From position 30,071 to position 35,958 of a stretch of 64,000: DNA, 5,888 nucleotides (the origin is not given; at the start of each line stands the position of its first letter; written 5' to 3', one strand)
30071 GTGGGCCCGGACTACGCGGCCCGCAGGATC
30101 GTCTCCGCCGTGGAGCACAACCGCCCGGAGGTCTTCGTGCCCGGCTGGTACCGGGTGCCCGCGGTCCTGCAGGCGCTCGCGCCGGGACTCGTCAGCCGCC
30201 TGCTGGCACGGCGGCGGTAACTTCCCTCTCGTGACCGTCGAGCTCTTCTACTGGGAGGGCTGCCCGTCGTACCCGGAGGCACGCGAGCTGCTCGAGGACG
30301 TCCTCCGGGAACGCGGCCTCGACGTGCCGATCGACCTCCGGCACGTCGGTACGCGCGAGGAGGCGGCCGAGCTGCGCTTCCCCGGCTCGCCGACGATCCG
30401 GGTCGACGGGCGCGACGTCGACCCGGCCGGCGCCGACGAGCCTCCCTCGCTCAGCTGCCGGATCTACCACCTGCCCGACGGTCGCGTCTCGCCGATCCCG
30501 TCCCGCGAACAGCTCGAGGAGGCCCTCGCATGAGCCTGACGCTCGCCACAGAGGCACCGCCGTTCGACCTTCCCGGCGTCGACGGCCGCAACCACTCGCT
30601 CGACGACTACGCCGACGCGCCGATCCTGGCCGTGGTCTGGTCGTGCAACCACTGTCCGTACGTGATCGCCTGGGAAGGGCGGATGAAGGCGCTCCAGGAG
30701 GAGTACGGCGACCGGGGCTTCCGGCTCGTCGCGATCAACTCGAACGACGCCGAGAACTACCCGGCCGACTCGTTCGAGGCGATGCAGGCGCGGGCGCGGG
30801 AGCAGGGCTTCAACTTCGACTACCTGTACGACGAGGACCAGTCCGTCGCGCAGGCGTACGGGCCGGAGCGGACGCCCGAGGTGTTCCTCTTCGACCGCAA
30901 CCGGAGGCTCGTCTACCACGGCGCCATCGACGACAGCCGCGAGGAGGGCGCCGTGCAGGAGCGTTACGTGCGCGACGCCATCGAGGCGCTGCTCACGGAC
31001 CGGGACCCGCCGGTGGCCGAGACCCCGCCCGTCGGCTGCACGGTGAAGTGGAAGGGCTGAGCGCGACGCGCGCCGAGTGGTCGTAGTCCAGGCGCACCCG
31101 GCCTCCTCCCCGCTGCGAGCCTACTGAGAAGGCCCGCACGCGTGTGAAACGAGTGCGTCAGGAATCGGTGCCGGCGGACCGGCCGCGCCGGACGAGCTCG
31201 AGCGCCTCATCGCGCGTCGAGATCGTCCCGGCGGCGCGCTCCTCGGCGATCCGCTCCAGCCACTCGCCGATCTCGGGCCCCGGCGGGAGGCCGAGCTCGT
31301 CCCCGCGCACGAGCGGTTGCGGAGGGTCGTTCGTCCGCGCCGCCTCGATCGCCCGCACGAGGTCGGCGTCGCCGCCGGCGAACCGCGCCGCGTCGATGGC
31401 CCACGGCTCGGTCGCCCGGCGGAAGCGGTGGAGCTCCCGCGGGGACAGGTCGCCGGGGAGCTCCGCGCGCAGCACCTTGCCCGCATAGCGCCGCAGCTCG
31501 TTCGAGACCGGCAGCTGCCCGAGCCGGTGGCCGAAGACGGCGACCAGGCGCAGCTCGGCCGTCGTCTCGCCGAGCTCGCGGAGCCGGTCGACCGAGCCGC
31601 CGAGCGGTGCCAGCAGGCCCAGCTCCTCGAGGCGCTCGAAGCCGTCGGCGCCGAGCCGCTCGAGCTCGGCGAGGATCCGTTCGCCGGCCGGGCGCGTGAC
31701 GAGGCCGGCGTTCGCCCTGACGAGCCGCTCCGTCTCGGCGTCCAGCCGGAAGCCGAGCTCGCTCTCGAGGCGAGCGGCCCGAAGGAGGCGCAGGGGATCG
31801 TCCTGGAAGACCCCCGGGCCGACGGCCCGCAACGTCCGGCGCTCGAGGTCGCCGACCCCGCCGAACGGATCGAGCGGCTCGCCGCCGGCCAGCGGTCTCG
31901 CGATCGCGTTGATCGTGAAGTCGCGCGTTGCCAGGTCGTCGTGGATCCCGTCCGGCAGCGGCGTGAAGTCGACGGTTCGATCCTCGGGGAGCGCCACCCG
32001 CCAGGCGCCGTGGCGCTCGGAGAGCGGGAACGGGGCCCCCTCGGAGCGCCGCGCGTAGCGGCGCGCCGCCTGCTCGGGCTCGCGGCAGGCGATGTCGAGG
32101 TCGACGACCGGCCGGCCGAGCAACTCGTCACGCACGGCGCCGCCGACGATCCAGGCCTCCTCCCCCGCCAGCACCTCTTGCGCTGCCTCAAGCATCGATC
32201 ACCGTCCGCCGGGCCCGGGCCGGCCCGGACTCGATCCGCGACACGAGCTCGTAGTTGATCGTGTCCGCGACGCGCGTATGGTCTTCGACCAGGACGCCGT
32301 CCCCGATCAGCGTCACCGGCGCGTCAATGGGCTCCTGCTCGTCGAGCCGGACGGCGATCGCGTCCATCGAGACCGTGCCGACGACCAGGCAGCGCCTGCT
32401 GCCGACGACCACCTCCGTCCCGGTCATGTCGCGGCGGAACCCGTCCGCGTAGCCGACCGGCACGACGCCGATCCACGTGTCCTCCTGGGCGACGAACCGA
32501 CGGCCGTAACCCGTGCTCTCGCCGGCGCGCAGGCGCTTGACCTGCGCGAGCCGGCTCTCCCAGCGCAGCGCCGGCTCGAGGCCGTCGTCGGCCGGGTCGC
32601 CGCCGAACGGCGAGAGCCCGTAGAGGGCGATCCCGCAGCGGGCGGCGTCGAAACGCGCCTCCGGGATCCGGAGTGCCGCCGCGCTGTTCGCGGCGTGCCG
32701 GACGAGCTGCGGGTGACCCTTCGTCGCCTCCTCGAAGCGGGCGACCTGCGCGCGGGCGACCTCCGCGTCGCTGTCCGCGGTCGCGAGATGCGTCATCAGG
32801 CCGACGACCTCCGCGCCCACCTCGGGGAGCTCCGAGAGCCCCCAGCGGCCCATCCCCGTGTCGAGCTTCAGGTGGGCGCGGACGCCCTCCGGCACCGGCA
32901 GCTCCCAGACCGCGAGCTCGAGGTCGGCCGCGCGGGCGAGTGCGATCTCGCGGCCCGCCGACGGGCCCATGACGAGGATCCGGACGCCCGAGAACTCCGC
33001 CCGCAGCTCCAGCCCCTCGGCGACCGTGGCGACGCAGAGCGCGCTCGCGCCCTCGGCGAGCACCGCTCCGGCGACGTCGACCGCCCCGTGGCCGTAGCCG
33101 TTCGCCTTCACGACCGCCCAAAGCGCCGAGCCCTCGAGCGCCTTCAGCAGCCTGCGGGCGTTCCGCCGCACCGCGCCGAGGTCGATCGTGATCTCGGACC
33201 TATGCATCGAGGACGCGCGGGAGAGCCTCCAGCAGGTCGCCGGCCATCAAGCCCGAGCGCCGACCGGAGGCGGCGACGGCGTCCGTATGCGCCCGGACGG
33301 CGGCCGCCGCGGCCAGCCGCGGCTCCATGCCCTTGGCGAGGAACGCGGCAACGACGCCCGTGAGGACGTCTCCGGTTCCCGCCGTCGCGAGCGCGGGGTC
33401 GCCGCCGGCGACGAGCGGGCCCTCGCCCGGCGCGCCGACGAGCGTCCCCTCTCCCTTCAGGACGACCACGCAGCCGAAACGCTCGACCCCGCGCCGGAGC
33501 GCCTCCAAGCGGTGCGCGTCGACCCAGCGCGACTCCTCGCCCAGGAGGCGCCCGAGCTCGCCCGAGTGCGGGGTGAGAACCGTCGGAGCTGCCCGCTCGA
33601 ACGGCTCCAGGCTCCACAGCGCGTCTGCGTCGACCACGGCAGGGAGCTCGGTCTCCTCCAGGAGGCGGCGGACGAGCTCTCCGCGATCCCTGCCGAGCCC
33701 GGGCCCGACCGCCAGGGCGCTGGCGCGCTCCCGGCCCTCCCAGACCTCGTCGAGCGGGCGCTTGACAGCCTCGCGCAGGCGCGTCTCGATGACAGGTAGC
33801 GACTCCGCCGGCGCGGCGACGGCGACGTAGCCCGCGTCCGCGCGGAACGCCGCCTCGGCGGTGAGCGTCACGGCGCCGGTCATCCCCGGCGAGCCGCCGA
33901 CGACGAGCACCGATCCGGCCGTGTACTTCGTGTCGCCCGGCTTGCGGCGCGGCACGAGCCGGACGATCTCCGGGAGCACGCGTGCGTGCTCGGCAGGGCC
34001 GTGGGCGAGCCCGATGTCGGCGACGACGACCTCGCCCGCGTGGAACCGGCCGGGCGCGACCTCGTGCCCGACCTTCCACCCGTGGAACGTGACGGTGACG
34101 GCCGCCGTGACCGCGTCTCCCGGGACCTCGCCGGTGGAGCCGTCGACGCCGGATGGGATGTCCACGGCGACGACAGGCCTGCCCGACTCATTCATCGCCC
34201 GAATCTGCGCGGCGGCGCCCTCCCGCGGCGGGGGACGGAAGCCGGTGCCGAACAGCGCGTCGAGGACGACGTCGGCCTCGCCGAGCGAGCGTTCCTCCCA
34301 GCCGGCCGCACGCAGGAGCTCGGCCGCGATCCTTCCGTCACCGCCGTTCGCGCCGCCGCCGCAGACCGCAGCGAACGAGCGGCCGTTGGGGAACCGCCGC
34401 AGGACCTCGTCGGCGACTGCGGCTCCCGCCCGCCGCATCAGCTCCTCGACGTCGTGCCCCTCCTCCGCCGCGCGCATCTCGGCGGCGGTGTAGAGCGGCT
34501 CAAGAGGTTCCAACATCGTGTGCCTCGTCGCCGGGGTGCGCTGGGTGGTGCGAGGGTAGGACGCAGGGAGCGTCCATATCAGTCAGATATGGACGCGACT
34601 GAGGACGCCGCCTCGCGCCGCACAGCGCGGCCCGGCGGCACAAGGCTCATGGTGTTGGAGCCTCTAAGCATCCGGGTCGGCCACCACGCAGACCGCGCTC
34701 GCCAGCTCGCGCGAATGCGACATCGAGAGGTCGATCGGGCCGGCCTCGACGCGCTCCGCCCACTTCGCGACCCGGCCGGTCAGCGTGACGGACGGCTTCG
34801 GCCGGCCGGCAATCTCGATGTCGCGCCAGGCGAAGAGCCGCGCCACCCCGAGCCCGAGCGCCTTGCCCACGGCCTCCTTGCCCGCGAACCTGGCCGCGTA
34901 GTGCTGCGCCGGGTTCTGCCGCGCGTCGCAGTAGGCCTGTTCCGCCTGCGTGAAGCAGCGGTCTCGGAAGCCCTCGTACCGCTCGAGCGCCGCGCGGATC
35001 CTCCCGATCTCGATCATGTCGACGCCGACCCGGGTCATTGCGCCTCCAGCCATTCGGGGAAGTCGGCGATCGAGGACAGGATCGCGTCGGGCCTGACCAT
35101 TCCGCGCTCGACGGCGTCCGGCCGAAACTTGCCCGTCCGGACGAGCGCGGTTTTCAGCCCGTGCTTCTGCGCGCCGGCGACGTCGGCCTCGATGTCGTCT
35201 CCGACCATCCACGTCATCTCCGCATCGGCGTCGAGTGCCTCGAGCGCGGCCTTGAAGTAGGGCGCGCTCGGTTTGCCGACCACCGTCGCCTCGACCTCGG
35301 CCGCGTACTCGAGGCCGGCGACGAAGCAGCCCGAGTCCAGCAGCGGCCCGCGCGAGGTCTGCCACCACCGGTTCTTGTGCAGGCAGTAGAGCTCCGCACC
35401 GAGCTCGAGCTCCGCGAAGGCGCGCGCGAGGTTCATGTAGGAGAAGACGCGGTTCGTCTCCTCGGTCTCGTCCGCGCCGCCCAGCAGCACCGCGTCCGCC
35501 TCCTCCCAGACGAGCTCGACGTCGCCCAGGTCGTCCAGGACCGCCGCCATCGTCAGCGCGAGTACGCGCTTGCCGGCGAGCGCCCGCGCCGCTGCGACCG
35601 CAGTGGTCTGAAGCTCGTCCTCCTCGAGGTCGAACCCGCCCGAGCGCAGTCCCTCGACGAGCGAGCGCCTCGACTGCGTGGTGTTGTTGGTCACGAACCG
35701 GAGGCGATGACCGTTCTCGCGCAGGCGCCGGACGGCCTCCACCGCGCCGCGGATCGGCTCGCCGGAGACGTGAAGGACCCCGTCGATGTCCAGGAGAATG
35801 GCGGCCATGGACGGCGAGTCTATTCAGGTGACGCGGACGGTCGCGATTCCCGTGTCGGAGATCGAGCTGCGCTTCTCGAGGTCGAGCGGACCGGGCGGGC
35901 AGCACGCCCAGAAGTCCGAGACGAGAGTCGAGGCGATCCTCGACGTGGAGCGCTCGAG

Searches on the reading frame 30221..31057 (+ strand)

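Call 75: search_protein_families(library=pfam, proteins=[window:30221-31057:+], max_evalue=0.0001)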
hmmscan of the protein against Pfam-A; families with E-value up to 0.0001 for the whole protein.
window:30221-31057:+ (279 aa): 2 families
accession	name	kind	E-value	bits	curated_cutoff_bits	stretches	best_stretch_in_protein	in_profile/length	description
PF08534.16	Redoxin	-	9.4e-19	68.1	26.6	1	110-240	4-138/148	Redoxin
PF00578.27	AhpC-TSA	-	1.1e-18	67.8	26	1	110-232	3-123/124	AhpC/TSA family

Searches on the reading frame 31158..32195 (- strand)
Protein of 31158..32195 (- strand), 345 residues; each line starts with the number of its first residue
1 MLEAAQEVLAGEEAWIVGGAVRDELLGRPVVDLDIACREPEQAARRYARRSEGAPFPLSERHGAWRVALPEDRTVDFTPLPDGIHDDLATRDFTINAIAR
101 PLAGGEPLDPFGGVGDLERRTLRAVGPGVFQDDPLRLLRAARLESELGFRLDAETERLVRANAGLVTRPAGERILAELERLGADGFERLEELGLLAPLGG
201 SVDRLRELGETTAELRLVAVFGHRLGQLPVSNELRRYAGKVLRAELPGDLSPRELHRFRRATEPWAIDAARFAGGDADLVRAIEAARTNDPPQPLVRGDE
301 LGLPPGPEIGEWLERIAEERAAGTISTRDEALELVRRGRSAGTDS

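Call 67: search_protein_families(library=pfam, proteins=[window:31158-32195:-], max_evalue=0.0001)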
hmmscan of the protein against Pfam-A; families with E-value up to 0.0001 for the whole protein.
window:31158-32195:- (345 aa): 2 families
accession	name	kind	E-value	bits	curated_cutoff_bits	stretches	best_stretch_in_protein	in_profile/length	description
PF01743.26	PolyA_pol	-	7.1e-17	62.4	23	2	83-123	86-126/126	Poly A polymerase head domain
PF12627.12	PolyA_pol_RNAbd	-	6.7e-05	23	22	1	148-198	1-56/64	Probable RNA and SrmB- binding site of polymerase A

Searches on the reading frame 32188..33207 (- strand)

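Call 68: search_protein_families(library=pfam, proteins=[window:32188-33207:-], max_evalue=0.0001)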
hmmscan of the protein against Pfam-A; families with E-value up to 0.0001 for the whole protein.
window:32188-33207:- (339 aa): 2 families
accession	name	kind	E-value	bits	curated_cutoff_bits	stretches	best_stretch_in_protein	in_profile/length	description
PF01168.26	Ala_racemase_N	-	6.6e-47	160.5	24.1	1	8-200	1-220/220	Alanine racemase, N-terminal domain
PF00842.27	Ala_racemase_C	-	2e-32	111.9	25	1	213-327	1-121/127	Alanine racemase, C-terminal domain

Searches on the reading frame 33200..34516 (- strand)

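Call 68: search_protein_families(library=pfam, proteins=[window:33200-34516:-], max_evalue=0.0001)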
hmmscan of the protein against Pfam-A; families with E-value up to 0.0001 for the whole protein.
window:33200-34516:- (438 aa): 3 families
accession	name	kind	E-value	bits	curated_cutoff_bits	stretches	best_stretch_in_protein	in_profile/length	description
PF01256.23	Carb_kinase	-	4.1e-45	154.6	27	1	203-423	1-229/242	NAD(P)H-hydrate dehydratase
PF03853.21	YjeF_N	-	3.5e-31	108.9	24.9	2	80-150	99-169/169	YjeF-related protein N-terminus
PF02110.20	HK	-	5.7e-05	23.1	27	0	333-421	132-227/247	Hydroxyethylthiazole kinase family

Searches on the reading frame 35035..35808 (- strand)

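Call 68: search_protein_families(library=pfam, proteins=[window:35035-35808:-], max_evalue=0.0001)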
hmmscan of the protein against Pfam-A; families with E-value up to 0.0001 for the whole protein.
window:35035-35808:- (257 aa): 4 families
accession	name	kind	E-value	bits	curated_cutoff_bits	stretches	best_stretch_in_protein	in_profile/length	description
PF13242.12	Hydrolase_like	-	7.7e-23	80.6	22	1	177-249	2-74/75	HAD-hyrolase-like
PF13344.12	Hydrolase_6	-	1.1e-20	74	27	1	4-94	1-95/101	Haloacid dehalogenase-like hydrolase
PF00702.32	Hydrolase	-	1.1e-10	42.7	26.4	1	2-217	2-191/191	haloacid dehalogenase-like hydrolase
PF13419.12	HAD_2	-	3.9e-08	34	23.8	1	178-223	134-178/178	Haloacid dehalogenase-like hydrolase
